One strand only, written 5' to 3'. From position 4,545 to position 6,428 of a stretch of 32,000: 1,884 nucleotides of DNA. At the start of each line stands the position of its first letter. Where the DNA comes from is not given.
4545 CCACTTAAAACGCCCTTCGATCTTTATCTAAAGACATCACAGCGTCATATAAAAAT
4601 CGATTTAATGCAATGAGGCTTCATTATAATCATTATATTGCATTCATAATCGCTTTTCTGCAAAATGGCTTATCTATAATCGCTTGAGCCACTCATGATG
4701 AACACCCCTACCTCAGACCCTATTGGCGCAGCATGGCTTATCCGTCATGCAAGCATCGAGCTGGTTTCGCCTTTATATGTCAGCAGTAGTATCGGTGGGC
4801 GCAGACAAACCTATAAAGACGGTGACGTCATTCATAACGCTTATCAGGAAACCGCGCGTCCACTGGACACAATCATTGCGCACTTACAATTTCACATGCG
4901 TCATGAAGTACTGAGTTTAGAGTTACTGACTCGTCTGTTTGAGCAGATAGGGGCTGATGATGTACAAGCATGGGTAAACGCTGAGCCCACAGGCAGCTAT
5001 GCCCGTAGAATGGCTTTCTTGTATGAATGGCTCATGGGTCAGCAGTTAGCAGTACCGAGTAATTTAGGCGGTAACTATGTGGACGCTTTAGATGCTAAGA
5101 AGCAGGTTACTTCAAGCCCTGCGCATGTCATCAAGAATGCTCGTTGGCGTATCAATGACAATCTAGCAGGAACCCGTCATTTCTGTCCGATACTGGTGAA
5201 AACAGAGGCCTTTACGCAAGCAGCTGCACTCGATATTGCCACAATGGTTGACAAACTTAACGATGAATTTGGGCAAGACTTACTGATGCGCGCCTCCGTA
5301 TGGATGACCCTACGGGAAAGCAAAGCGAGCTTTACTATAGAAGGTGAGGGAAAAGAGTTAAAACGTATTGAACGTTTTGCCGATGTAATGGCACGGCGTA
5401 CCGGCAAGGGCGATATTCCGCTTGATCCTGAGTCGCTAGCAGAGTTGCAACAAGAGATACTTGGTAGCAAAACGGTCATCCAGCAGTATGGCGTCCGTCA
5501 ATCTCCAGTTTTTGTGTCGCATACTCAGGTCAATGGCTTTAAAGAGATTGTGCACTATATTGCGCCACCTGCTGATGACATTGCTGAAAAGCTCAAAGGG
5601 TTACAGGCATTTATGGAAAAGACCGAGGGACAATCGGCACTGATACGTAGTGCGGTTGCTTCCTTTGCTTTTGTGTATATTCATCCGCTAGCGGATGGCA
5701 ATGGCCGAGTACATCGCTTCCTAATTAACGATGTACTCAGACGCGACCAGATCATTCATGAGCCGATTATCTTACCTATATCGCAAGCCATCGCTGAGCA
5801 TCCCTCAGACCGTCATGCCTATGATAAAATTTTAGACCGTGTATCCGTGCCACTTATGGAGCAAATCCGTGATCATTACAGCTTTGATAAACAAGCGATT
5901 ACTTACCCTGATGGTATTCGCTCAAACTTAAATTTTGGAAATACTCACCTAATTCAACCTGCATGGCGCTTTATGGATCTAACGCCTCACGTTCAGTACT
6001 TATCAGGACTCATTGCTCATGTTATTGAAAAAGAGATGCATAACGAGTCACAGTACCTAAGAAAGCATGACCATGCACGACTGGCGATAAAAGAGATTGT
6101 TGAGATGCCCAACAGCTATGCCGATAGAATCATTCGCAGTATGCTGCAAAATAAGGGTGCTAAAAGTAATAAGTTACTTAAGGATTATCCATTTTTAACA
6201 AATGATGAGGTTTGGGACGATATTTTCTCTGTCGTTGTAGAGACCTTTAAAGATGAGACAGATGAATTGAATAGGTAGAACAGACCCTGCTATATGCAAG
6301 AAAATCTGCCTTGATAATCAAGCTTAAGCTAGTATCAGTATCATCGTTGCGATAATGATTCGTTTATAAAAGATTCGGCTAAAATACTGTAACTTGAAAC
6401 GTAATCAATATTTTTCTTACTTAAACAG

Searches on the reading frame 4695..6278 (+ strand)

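Call 6: search_protein_families(library=pfam, proteins=[window:4695-6278:+], max_evalue=0.1)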
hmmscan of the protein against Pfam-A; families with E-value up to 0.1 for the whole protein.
window:4695-6278:+ (527 aa): 1 family
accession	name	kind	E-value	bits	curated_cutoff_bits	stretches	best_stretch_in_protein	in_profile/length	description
PF02661.23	Fic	-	3.6e-11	44.2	24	1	242-347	1-92/93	Fic/DOC family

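Call 7: search_protein_families(library=padloc, proteins=[window:4695-6278:+], max_evalue=0.1)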
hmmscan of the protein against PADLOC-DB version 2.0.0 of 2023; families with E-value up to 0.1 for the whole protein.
window:4695-6278:+ (527 aa): 9 families
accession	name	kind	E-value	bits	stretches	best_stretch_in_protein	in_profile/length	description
PDLC04966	PDC-S24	-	3.1e-176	585.1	1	7-522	4-493/497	-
PDLC03963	SoFic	-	2.8e-21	74.3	1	225-384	94-244/361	-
PDLC04836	PDC-S04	-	4e-05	20.9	1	294-346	134-185/244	-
PDLC04839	PDC-S04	-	4.5e-05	21.2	1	316-345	126-156/205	-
PDLC04837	PDC-S04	-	0.00036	17.9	1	319-344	152-179/234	-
PDLC04840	PDC-S04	-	0.00038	18.2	1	312-345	138-171/227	-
PDLC04838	PDC-S04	-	0.00081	17.2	1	286-349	101-163/209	-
PDLC04964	PDC-S23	-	0.027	11.6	1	304-355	237-288/331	-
PDLC04848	PDC-S05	-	0.04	11.5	1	324-355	218-249/291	-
